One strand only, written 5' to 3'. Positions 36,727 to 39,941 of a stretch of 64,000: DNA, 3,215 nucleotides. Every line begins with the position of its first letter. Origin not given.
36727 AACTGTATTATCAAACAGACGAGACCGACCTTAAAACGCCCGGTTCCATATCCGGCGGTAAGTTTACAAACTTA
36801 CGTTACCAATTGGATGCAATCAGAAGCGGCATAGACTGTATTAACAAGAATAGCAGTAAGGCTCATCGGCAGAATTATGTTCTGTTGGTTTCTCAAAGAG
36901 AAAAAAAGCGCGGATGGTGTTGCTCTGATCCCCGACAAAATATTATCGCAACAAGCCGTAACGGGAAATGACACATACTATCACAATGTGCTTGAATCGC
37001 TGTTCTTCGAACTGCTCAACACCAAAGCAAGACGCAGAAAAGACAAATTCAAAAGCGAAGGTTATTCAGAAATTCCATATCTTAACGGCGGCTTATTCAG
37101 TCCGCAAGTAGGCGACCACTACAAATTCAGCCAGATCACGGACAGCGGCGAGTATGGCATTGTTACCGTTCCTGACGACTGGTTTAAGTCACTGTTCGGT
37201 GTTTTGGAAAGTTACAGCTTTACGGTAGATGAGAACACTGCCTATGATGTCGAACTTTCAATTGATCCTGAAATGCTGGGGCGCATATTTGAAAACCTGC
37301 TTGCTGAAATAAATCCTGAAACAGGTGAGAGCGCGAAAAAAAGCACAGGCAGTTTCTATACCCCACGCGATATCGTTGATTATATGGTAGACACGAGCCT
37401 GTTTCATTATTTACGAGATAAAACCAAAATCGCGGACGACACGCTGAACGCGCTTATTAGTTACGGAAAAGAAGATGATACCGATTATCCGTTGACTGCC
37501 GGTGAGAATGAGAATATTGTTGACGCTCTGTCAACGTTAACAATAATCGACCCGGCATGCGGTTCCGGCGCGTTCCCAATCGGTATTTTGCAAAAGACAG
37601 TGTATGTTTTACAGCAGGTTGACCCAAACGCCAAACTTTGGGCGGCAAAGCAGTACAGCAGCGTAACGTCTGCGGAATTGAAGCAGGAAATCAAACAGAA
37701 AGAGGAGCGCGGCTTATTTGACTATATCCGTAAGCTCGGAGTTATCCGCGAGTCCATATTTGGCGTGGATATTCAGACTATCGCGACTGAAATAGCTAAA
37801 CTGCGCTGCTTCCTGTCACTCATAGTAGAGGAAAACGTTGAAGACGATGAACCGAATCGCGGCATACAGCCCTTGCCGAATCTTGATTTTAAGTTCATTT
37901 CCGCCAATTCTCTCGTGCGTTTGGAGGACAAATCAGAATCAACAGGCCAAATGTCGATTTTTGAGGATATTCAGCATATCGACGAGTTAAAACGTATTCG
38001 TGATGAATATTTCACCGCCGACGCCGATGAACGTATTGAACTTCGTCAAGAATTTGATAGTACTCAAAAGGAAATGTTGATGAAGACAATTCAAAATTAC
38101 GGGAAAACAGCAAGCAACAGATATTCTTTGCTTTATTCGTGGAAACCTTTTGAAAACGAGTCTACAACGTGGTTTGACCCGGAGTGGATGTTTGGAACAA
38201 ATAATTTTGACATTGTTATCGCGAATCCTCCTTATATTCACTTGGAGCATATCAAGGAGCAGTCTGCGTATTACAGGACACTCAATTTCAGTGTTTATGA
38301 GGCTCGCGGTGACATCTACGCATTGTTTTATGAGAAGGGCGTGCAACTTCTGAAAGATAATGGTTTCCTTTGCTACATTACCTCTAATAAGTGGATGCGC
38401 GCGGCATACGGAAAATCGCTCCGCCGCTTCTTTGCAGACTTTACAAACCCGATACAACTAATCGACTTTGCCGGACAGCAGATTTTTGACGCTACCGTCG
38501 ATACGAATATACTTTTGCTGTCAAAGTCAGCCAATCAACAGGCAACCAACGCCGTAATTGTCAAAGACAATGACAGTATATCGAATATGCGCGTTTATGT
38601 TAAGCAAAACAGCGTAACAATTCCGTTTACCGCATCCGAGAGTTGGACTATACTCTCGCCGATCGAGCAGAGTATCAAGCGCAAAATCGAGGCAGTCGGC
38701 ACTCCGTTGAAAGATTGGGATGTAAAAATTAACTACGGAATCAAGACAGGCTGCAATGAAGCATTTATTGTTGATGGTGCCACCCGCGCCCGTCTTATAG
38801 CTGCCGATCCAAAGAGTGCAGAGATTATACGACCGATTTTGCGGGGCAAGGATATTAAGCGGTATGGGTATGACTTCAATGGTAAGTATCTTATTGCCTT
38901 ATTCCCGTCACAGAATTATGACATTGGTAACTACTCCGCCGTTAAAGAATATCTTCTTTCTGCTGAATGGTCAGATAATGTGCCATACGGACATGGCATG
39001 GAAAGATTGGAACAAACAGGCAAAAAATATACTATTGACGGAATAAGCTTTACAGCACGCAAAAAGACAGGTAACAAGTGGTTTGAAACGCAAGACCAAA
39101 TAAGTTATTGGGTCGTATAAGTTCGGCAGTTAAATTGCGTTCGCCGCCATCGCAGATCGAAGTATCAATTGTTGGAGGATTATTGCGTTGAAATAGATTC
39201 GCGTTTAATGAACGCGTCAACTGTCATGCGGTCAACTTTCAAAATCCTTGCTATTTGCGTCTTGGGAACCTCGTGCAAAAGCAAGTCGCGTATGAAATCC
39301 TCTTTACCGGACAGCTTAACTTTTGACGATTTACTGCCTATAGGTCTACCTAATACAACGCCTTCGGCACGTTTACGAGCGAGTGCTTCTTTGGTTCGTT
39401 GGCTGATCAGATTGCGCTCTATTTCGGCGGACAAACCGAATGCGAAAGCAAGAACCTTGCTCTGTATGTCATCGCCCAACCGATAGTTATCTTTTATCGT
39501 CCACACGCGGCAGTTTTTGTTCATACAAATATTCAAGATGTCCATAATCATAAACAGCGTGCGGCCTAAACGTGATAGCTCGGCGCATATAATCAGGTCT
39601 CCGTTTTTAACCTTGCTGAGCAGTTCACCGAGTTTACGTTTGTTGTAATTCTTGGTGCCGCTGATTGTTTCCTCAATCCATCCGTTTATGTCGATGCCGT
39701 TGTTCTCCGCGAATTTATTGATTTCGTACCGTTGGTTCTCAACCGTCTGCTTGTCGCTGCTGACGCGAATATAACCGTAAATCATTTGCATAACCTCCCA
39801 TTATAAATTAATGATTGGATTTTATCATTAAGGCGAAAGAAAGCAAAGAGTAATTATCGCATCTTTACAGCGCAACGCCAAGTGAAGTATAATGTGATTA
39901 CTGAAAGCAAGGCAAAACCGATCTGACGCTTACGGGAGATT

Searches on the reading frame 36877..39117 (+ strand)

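Call 3: search_protein_families(library=pfam, proteins=[window:36877-39117:+], max_evalue=1)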
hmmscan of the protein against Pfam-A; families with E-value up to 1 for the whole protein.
window:36877-39117:+ (747 aa): 6 families
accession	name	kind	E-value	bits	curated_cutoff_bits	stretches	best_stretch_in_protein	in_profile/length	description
PF07669.17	Eco57I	-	7.5e-39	134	25.3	1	293-537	2-171/171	Eco57I restriction-modification methylase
PF02384.22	N6_Mtase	-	2.2e-13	50.7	20.4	2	431-569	114-250/311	N-6 DNA Methylase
PF25120.1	DUF7814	-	4.7e-06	26.9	27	1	36-82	119-164/228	Domain of unknown function (DUF7814)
PF20473.4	MmeI_Mtase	-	0.00013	21.7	27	1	212-314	12-85/259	MmeI, DNA-methyltransferase domain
PF01170.24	UPF0020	-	0.00022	21.4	22.3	1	218-304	27-89/197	RMKL-like, methyltransferase domain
PF20465.4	MmeI_hel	-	0.0027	18.9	27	1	29-74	38-75/75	MmeI, helicase spacer domain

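Call 6: search_protein_families(library=padloc, proteins=[window:36877-39117:+], max_evalue=0.1)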
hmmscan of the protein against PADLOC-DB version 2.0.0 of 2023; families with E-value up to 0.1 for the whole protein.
window:36877-39117:+ (747 aa): 65 families (the best 25 are shown)
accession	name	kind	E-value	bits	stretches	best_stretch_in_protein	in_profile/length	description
PDLC03596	REase_MTase_IIG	-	1.9e-130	434.8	2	211-745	531-1004/1148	Type IIG restriction enzyme-methyltransferase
PDLC03601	REase_MTase_IIG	-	7.6e-129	429.3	1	2-697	249-949/1110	Type IIG restriction enzyme-methyltransferase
PDLC03612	REase_MTase_IIG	-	3.5e-74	248.7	2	443-675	806-1048/1247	Type IIG restriction enzyme-methyltransferase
PDLC03609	REase_MTase_IIG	-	1.8e-46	156.5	2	438-674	552-791/1066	Type IIG restriction enzyme-methyltransferase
PDLC03604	REase_MTase_IIG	-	3.8e-41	139.1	3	420-633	515-731/1011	Type IIG restriction enzyme-methyltransferase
PDLC03313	MTase_II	-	3.1e-29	99.9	1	386-693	94-404/563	Type II methyltransferase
PDLC03629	REase_MTase_IIG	-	1.8e-25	87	2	438-649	565-788/1182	Type IIG restriction enzyme-methyltransferase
PDLC03335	MTase_II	-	2.5e-25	87.2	1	439-702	190-457/607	Type II methyltransferase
PDLC03628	REase_MTase_IIG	-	3.8e-25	86.2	2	218-502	492-804/1100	Type IIG restriction enzyme-methyltransferase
PDLC03226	MTase_II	-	8.5e-21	72.2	1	442-561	127-245/579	Type II methyltransferase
PDLC03338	MTase_II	-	2.5e-20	70.7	1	441-621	243-420/604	Type II methyltransferase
PDLC03267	MTase_II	-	4.7e-19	66.7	1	440-635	103-307/539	Type II methyltransferase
PDLC02521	PglX|PglXI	-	9e-19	64.9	2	441-557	479-596/1174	PglX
PDLC02529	PglX|PglXI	-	2.5e-17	59.9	2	292-679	271-613/1189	PglX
PDLC03348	MTase_II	-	2.6e-17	60.6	1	442-673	345-564/727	Type II methyltransferase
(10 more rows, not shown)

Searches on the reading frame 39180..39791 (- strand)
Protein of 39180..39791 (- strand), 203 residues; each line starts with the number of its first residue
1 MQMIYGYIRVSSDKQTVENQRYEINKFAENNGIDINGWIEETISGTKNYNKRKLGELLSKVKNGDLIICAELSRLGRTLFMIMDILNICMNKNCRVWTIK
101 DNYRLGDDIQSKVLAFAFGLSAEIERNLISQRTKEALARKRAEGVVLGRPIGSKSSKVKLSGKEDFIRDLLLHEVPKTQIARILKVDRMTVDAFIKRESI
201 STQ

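Call 3: search_protein_families(library=pfam, proteins=[window:39180-39791:-], max_evalue=1)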
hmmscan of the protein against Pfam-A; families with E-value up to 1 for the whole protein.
window:39180-39791:- (203 aa): 2 families
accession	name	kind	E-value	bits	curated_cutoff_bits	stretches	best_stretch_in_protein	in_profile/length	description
PF00239.26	Resolvase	-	5.9e-35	120.9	23.3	1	4-145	1-144/145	Resolvase, N terminal domain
PF13384.12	HTH_23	-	0.14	12.5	24.6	1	175-197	18-40/50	Homeodomain-like domain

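Call 4: search_protein_families(library=ncbifam, proteins=[window:39180-39791:-], max_evalue=1)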
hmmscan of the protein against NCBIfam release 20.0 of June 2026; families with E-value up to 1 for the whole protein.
window:39180-39791:- (203 aa): 6 families
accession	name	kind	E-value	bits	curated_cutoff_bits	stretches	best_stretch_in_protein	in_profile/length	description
NF009949.0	PRK13413.1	equivalog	2.1e-100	334.5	272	1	3-200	1-198/203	master DNA invertase Mpi family serine-type recombinase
NF047344.1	SCCmet_CcrA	equivalog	1.2e-09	37.8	700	1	1-146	1-148/442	cassette chromosome recombinase CcrA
NF033518.0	transpos_IS607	equivalog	4.9e-09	36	110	1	4-103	56-157/187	IS607 family transposase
NF049883.1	resolv_YneB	equivalog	2.4e-07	30.4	175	1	7-144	5-146/211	YneB family resolvase-like protein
NF047347.1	SCCmet_CcrC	equivalog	2.7e-07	29.5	900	1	30-169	38-179/558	cassette chromosome recombinase CcrC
NF041201.1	recomb_XisF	equivalog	5e-06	25.7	375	1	4-201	1-195/465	fdxN element excision recombinase XisF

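Call 6: search_protein_families(library=padloc, proteins=[window:39180-39791:-], max_evalue=0.1)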
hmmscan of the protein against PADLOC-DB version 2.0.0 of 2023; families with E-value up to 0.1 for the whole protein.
window:39180-39791:- (203 aa): 0 families
